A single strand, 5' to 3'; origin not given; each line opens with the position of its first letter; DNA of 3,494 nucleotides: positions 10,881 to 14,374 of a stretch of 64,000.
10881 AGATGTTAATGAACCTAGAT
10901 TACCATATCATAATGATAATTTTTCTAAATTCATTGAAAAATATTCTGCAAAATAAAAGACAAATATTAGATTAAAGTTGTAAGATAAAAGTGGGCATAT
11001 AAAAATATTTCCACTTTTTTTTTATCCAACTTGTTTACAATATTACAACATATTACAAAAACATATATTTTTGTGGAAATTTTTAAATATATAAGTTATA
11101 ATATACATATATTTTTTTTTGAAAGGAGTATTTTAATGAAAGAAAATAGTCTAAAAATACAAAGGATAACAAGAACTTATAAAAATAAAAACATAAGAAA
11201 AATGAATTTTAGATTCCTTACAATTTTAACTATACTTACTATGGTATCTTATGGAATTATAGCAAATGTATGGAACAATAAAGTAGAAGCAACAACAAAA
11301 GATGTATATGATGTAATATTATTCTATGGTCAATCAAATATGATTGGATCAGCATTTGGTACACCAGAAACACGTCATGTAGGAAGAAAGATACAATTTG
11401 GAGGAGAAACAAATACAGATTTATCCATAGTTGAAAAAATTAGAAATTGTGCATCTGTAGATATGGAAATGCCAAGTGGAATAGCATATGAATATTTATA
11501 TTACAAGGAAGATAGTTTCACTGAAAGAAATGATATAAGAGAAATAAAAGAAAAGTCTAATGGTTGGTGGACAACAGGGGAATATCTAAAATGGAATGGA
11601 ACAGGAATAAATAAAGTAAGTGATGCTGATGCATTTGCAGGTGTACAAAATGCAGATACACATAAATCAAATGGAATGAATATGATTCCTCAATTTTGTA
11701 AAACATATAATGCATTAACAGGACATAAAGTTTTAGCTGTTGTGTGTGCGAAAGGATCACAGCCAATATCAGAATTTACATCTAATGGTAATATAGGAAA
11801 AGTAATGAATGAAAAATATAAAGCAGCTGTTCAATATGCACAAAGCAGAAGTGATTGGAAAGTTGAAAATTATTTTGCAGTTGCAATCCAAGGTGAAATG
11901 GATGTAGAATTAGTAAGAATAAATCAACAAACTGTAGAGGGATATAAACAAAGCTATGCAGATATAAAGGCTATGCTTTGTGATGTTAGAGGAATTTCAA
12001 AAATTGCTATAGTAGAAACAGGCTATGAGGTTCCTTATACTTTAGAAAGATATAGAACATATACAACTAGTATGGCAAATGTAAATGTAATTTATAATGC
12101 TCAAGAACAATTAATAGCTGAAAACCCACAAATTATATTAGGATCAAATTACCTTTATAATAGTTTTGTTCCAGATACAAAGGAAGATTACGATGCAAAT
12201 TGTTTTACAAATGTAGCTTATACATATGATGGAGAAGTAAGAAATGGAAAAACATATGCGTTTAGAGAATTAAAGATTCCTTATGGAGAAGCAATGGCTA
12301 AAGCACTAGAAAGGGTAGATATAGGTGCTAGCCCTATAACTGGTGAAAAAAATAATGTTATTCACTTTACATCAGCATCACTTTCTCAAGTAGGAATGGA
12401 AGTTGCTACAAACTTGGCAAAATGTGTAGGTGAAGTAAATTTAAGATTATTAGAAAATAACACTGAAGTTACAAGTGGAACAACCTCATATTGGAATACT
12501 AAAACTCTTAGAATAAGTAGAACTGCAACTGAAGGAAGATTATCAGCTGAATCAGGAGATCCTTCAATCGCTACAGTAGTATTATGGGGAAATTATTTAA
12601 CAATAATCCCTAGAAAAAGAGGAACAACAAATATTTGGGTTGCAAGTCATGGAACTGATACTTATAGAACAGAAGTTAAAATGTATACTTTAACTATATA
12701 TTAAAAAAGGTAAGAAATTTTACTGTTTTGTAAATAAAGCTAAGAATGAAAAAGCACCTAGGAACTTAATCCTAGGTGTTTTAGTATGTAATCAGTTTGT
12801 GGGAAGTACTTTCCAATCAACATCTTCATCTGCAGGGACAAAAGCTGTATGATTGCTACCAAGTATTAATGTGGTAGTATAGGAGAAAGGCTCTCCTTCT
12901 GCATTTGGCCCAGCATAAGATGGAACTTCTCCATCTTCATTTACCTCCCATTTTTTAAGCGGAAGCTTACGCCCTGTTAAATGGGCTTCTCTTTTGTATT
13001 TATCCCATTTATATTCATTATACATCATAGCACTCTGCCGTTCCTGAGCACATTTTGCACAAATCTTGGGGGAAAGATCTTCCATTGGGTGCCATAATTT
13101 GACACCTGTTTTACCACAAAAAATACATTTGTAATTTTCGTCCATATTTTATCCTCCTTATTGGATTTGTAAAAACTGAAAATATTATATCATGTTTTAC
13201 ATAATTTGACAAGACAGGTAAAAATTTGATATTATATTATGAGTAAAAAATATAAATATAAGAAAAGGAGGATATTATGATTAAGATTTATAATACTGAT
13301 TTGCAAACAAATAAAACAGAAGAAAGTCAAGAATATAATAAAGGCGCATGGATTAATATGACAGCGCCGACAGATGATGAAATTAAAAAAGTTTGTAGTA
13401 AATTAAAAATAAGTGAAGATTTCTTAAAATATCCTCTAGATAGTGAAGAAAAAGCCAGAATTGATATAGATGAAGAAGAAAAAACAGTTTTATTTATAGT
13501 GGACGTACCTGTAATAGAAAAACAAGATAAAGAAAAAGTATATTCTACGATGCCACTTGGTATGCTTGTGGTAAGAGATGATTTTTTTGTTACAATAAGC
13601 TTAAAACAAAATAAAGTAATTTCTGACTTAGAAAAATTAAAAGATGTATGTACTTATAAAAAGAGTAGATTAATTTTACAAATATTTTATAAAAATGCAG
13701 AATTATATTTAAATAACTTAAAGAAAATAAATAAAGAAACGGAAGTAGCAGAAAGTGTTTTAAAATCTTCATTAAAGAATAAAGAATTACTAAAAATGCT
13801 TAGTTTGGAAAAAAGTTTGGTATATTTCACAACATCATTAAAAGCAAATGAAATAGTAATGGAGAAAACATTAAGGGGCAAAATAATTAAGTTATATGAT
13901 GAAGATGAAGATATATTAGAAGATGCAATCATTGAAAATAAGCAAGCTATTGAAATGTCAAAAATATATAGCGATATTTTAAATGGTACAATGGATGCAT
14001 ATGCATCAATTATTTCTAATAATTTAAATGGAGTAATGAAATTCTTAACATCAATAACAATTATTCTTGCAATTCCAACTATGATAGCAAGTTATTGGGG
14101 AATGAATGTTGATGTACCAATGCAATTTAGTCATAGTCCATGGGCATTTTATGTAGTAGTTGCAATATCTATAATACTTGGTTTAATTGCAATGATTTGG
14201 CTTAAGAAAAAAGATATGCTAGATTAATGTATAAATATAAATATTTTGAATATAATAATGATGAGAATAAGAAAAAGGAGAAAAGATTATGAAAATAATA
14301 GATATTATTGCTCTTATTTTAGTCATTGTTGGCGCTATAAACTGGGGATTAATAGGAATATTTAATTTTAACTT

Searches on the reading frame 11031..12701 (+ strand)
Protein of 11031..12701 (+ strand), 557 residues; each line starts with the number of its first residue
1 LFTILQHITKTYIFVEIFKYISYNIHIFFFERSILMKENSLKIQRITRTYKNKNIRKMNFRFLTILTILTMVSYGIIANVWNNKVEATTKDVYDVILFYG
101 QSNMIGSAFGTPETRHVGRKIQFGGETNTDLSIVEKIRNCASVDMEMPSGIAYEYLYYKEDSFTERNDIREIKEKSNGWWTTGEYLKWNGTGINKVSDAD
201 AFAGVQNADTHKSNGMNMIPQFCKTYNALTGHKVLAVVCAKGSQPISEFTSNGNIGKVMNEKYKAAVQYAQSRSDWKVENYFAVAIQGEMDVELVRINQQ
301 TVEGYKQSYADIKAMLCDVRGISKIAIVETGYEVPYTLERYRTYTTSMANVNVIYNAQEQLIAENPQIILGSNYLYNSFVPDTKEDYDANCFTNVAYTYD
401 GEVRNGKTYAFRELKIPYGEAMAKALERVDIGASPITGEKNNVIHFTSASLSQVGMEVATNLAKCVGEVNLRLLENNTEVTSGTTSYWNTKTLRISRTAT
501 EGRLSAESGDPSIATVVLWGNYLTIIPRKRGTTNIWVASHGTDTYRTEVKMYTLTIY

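Call 71: search_protein_families(library=pfam, proteins=[window:11031-12701:+], max_evalue=0.001)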
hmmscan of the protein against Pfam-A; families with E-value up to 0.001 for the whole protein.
window:11031-12701:+ (557 aa): 1 family
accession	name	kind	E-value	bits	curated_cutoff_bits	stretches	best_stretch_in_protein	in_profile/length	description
PF03629.24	SASA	-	2e-05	24.8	24.8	0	207-310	55-146/226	Carbohydrate esterase, sialic acid-specific acetylesterase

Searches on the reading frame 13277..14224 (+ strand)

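Call 71: search_protein_families(library=pfam, proteins=[window:13277-14224:+], max_evalue=0.001)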
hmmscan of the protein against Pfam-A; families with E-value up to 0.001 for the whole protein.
window:13277-14224:+ (316 aa): 1 family
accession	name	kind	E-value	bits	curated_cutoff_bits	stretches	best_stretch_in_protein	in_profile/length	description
PF01544.23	CorA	-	2.5e-51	175.2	27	1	22-311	3-292/292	CorA-like Mg2+ transporter protein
